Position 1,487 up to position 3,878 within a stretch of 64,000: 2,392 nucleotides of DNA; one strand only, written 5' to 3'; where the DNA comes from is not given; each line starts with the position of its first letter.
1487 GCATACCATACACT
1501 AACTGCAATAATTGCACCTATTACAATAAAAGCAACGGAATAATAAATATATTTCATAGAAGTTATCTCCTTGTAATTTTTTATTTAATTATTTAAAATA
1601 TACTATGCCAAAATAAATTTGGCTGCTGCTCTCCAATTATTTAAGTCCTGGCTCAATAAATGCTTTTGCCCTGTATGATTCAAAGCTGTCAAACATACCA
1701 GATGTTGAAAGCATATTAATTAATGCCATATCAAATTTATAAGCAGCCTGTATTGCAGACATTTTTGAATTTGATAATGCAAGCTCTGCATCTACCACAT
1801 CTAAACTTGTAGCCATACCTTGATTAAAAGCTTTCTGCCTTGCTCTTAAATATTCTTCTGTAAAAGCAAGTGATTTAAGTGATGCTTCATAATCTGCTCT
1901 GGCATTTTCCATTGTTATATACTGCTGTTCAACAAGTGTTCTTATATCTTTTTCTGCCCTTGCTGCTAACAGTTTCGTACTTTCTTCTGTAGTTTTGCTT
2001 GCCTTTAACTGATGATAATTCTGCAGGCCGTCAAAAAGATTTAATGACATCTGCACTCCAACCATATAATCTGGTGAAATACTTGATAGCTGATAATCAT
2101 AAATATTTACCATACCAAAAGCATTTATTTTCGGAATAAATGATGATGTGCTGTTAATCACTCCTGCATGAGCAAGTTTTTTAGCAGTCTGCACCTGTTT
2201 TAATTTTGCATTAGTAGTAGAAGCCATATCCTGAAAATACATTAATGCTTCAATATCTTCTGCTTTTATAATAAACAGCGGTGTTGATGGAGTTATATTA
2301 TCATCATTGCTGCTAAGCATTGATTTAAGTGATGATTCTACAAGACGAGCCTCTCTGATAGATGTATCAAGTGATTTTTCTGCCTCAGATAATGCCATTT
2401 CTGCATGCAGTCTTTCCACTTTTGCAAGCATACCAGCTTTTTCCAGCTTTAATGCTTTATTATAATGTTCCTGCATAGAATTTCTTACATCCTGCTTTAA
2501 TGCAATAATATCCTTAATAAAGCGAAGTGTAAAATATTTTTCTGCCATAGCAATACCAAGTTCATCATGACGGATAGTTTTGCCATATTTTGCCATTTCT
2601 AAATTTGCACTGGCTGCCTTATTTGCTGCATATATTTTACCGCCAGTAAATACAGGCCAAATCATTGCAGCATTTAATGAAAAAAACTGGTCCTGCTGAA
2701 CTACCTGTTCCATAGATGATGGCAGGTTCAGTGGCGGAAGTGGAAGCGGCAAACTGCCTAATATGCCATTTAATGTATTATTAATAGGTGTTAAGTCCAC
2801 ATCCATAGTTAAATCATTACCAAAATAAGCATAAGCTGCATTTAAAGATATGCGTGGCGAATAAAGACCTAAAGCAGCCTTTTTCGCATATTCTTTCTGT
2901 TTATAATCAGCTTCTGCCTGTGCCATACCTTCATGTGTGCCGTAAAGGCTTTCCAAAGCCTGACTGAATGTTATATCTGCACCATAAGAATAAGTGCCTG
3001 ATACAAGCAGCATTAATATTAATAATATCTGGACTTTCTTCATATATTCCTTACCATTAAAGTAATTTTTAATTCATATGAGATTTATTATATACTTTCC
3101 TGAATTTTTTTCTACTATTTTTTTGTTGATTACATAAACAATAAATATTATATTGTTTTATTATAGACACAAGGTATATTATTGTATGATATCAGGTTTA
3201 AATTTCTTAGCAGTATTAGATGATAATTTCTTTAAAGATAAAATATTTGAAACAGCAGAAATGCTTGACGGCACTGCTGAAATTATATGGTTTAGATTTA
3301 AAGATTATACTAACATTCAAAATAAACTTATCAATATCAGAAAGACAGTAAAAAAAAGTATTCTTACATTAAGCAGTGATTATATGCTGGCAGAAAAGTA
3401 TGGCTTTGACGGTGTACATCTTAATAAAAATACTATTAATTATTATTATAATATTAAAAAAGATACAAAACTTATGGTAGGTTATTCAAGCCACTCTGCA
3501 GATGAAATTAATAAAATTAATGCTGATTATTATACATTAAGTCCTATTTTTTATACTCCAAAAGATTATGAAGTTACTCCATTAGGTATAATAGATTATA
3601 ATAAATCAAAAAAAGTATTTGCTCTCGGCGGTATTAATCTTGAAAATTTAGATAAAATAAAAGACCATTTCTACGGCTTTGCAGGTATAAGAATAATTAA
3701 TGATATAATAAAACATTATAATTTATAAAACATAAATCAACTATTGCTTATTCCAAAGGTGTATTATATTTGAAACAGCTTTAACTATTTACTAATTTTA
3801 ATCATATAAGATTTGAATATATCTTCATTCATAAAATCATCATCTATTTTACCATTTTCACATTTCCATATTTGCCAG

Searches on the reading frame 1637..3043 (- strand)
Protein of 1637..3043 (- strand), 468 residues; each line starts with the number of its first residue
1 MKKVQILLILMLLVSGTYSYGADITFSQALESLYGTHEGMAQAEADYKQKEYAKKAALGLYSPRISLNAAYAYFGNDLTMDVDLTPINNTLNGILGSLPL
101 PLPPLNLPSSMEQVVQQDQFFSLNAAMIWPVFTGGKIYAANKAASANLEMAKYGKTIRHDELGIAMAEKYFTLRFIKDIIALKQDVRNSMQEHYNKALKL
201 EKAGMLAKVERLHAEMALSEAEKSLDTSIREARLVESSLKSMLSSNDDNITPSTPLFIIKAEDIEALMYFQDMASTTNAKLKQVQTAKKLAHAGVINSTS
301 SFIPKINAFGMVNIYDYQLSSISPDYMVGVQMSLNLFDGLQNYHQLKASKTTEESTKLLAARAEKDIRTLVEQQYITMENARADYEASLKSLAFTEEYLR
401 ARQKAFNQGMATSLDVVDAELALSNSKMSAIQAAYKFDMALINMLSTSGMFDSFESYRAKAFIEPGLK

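Call 9: search_protein_families(library=pfam, proteins=[window:1637-3043:-])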
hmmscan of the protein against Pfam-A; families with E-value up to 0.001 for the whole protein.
window:1637-3043:- (468 aa): 1 family
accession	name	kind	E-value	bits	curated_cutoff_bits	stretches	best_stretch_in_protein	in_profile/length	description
PF02321.23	OEP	-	3.2e-43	148.2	22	2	271-449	5-187/187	Outer membrane efflux protein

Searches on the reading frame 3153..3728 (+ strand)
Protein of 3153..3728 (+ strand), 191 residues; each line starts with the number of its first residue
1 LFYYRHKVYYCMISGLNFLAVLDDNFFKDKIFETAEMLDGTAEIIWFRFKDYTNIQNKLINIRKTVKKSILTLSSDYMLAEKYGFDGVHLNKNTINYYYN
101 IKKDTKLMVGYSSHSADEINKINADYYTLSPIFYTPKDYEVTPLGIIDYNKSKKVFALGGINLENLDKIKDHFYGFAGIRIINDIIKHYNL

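Call 9: search_protein_families(library=pfam, proteins=[window:3153-3728:+])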
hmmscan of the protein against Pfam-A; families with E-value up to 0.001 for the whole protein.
window:3153-3728:+ (191 aa): 1 family
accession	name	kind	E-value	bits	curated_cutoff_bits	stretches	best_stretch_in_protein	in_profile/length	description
PF02581.23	TMP-TENI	-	3e-15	56.5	27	1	22-172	5-169/180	Thiamine monophosphate synthase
